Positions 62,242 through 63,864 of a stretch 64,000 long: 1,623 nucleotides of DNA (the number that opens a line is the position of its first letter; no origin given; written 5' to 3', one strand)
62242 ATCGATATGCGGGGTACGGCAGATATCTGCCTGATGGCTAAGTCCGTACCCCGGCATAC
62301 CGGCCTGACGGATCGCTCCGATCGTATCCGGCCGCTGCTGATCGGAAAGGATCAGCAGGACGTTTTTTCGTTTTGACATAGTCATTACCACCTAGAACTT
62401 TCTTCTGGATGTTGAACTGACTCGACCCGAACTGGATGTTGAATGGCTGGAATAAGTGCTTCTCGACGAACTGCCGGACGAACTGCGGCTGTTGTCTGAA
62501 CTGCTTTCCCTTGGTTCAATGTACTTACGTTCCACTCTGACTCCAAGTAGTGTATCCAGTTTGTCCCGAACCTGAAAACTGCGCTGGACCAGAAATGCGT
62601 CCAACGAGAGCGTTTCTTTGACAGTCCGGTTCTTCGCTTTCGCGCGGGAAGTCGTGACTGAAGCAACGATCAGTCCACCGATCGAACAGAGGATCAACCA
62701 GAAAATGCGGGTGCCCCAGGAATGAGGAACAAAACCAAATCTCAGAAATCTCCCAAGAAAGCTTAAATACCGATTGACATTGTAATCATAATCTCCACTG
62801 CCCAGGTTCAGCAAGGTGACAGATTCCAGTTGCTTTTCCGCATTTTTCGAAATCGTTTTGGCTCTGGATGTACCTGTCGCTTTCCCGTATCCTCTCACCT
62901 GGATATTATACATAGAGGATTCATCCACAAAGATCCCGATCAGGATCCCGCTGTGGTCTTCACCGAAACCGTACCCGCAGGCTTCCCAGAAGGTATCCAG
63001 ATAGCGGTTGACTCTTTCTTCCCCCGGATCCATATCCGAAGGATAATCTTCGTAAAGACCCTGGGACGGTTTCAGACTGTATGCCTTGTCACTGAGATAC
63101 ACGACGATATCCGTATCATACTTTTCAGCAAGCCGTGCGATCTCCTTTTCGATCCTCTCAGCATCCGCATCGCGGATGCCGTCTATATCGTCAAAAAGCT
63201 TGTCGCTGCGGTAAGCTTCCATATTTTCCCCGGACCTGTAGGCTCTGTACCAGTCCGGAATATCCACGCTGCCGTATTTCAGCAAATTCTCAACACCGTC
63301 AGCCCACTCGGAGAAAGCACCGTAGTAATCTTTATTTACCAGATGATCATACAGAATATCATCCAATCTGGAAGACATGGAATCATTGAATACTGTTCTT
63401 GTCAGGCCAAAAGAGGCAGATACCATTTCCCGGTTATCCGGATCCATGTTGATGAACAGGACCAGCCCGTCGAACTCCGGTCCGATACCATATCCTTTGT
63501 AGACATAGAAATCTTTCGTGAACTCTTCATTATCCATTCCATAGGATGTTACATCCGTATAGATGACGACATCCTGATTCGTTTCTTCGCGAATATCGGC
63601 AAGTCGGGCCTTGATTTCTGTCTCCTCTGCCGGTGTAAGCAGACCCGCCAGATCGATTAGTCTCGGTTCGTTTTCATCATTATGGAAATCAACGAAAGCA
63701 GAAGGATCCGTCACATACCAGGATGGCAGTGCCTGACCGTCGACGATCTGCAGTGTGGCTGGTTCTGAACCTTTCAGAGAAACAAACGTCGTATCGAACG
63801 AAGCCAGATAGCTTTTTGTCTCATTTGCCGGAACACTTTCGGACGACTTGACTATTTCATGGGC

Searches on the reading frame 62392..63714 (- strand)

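Call 25: search_protein_families(library=pfam, proteins=[window:62392-63714:-], max_evalue=0.00001)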
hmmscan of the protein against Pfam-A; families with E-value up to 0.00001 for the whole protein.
window:62392-63714:- (440 aa): 1 family
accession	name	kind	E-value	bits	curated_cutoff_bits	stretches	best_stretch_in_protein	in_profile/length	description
PF04536.20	TPM_phosphatase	-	1.4e-22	80.4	22.1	1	20-143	2-124/125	TPM domain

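Call 50: search_protein_families(library=pfam, proteins=[window:62392-63714:-], max_evalue=0.01)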
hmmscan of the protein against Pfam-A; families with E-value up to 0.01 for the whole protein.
window:62392-63714:- (440 aa): 1 family
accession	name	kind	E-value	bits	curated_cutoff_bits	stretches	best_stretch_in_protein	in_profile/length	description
PF04536.20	TPM_phosphatase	-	1.4e-22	80.4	22.1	2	20-143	2-124/125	TPM domain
